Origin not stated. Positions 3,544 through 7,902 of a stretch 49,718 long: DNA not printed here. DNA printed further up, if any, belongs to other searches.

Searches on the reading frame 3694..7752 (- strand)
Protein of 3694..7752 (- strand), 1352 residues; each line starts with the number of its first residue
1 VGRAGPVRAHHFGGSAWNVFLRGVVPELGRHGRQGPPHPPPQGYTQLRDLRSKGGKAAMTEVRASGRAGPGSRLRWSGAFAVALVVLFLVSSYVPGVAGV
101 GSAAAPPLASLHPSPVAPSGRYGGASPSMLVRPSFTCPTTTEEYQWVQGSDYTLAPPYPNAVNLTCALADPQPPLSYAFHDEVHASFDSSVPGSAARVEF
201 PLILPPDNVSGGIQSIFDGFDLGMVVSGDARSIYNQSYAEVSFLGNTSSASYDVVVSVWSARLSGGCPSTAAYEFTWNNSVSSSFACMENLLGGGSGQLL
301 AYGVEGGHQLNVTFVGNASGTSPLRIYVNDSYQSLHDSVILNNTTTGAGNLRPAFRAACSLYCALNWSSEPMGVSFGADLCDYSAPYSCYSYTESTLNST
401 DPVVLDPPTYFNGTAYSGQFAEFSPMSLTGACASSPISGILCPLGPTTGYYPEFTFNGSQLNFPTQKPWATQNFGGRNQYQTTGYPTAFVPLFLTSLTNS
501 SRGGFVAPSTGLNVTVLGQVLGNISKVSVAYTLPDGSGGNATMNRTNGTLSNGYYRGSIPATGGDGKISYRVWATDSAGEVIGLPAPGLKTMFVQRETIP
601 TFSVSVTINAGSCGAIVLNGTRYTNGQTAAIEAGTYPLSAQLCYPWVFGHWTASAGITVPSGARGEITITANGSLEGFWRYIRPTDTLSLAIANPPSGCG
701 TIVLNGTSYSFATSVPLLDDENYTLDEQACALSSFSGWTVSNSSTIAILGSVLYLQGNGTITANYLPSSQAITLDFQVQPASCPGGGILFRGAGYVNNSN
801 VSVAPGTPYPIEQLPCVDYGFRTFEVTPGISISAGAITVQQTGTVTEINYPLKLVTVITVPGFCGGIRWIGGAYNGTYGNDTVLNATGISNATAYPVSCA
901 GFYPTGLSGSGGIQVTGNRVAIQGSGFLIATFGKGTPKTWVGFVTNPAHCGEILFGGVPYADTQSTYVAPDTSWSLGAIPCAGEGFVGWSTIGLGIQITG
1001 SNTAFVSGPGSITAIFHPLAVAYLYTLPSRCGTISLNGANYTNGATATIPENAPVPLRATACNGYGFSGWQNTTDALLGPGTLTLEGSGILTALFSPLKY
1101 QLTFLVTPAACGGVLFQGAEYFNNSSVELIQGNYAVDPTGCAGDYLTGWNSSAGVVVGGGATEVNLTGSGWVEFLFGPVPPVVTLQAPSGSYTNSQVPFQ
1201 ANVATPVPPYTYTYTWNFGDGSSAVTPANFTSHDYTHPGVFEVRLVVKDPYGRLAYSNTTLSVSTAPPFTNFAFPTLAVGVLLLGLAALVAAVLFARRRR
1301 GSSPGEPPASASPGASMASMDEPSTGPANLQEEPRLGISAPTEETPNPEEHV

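Call 33: search_protein_families(library=pfam, proteins=[window:3694-7752:-], max_evalue=0.1)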
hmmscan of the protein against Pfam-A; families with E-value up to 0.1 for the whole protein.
window:3694-7752:- (1352 aa): 3 families
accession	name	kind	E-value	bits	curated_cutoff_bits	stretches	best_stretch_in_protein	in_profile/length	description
PF18911.6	PKD_4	-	3.1e-12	46.8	27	1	1179-1255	2-76/85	PKD domain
PF00801.26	PKD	-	9.2e-12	45.2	23.5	1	1191-1255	11-73/80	PKD domain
PF18998.6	Flg_new_2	-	2.8e-08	34.1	23.6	1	1031-1095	10-69/73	Divergent InlB B-repeat domain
